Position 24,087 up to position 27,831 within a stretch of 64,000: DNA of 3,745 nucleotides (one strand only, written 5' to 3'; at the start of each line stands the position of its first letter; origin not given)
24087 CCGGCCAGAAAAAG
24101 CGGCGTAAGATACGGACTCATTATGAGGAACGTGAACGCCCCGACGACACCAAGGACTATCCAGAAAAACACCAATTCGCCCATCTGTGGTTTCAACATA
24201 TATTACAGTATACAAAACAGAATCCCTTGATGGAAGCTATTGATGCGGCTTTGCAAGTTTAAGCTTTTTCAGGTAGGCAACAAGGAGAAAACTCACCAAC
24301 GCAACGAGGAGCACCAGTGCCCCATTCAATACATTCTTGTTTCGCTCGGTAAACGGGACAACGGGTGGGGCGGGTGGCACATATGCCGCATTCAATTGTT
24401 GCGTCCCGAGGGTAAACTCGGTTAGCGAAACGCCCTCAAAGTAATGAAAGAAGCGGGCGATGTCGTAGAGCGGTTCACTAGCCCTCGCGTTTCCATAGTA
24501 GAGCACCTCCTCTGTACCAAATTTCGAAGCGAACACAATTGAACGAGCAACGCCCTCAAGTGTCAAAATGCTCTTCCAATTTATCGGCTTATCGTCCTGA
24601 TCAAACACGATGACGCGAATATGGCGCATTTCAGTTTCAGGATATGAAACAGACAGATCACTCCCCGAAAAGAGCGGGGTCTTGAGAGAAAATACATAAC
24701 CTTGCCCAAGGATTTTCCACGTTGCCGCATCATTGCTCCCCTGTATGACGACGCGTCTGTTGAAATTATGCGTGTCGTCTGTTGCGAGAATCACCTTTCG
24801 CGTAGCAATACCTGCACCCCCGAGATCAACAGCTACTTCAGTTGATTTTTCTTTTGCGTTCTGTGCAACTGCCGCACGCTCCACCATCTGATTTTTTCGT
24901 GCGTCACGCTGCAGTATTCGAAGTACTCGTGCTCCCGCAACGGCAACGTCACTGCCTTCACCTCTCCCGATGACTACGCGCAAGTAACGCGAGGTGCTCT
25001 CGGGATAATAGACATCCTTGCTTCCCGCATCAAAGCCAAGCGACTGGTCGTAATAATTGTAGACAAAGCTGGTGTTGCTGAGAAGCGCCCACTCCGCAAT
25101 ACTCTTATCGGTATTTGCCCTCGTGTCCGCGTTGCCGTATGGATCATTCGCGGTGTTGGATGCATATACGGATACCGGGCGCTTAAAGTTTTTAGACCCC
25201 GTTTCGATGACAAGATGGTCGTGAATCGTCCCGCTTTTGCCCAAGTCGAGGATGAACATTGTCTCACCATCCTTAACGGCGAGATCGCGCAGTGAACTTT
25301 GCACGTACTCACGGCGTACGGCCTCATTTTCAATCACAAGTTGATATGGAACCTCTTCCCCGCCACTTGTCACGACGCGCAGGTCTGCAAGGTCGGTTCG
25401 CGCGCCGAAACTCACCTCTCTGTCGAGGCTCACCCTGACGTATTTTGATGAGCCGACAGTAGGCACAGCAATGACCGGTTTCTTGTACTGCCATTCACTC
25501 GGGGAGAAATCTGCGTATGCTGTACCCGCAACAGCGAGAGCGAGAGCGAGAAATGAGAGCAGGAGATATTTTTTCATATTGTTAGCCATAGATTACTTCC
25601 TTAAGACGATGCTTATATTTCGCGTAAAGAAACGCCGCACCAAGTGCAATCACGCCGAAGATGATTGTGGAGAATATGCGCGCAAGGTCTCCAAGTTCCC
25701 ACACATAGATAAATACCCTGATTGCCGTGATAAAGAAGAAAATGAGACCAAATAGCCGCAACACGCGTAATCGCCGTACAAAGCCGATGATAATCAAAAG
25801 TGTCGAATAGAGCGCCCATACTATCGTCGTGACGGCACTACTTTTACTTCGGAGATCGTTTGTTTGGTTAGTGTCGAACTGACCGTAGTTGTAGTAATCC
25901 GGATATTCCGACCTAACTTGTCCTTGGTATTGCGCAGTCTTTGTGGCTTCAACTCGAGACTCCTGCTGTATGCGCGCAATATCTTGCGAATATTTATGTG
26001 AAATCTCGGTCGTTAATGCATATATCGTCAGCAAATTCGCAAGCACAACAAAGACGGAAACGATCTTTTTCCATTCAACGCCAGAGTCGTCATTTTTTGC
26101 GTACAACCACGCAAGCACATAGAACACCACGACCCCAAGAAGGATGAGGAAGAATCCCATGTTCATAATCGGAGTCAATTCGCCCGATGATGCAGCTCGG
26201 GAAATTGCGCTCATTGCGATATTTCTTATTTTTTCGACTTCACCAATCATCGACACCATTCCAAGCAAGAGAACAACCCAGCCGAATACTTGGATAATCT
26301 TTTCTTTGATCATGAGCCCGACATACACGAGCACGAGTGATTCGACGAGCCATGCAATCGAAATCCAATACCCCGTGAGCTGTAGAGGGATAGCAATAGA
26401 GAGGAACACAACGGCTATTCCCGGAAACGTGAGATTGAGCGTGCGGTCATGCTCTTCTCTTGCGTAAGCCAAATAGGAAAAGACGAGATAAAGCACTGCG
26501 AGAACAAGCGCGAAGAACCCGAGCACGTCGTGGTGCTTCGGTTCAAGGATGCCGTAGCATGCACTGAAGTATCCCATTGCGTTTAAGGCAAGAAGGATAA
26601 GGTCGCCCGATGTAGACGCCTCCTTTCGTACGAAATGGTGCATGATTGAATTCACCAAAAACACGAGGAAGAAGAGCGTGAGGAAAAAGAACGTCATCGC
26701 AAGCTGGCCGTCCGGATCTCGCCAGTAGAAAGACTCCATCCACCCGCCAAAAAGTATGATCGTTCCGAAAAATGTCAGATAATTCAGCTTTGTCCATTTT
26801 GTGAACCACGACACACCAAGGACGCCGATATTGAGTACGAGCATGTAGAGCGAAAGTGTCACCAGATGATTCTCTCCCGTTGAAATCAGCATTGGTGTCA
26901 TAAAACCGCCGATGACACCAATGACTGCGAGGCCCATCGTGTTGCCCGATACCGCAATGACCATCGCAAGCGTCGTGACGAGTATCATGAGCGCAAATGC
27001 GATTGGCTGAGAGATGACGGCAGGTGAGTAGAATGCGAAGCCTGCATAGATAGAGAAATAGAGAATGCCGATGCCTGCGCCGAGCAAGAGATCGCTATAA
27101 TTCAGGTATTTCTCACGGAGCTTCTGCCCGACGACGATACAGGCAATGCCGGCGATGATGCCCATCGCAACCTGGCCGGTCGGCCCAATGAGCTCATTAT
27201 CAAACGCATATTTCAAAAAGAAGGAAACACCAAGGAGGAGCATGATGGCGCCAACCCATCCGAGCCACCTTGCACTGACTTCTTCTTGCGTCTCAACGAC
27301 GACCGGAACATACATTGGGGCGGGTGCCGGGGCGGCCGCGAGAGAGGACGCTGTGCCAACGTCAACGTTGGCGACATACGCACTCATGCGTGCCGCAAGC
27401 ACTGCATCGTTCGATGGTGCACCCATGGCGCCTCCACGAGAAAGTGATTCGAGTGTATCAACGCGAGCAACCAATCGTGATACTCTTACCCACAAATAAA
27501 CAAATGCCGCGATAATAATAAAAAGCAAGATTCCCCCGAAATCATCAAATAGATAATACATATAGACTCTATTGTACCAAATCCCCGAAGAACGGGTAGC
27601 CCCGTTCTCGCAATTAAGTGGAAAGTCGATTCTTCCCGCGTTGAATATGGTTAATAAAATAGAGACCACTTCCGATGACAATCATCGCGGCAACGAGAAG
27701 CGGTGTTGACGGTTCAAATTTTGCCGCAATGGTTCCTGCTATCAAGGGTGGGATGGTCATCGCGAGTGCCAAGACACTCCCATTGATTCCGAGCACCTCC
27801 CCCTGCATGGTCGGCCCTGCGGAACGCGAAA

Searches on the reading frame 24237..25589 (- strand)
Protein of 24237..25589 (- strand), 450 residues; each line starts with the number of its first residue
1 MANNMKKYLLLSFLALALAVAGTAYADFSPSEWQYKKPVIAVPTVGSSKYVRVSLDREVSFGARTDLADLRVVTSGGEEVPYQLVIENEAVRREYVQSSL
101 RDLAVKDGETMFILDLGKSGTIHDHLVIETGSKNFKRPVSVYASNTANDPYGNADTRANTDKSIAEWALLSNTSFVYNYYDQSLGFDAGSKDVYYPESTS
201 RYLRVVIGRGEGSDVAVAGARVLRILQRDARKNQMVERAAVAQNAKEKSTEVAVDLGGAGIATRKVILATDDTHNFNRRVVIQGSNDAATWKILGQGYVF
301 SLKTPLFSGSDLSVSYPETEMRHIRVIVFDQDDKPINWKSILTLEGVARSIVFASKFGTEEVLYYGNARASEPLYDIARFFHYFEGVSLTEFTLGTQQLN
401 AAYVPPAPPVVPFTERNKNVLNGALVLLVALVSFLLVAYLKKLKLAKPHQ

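Call 65: search_protein_families(library=pfam, proteins=[window:24237-25589:-], max_evalue=0.0001)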
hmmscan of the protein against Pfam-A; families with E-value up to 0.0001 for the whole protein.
window:24237-25589:- (450 aa): 1 family
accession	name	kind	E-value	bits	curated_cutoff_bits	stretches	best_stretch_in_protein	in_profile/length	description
PF13163.11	DUF3999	-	1.2e-11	44.9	30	1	42-101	9-69/424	Protein of unknown function (DUF3999)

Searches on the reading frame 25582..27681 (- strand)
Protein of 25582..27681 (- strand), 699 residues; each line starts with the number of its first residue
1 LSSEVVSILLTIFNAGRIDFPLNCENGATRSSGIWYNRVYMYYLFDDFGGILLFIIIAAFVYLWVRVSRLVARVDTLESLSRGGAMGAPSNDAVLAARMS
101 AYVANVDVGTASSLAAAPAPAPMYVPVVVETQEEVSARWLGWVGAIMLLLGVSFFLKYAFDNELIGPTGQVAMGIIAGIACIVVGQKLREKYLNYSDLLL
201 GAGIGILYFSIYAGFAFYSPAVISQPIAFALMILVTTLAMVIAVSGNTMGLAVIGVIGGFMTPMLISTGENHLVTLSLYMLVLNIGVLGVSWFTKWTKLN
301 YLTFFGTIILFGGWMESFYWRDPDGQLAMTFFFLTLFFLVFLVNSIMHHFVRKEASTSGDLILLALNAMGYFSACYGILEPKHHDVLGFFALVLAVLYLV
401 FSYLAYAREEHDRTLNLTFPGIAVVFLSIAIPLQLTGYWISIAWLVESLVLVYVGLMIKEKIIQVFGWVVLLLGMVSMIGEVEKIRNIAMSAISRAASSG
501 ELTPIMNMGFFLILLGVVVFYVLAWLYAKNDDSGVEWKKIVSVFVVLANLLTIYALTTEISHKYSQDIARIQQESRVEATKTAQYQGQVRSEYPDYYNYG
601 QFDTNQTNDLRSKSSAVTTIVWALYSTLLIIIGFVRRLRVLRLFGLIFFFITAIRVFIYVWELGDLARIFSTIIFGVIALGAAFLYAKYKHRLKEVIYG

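Call 65: search_protein_families(library=pfam, proteins=[window:25582-27681:-], max_evalue=0.0001)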
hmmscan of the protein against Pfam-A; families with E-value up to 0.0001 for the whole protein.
window:25582-27681:- (699 aa): 1 family
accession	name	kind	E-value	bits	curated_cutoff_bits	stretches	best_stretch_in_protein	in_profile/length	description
PF10101.14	DUF2339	-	2.9e-78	264.7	33.6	2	137-568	2-429/659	Predicted membrane protein (DUF2339)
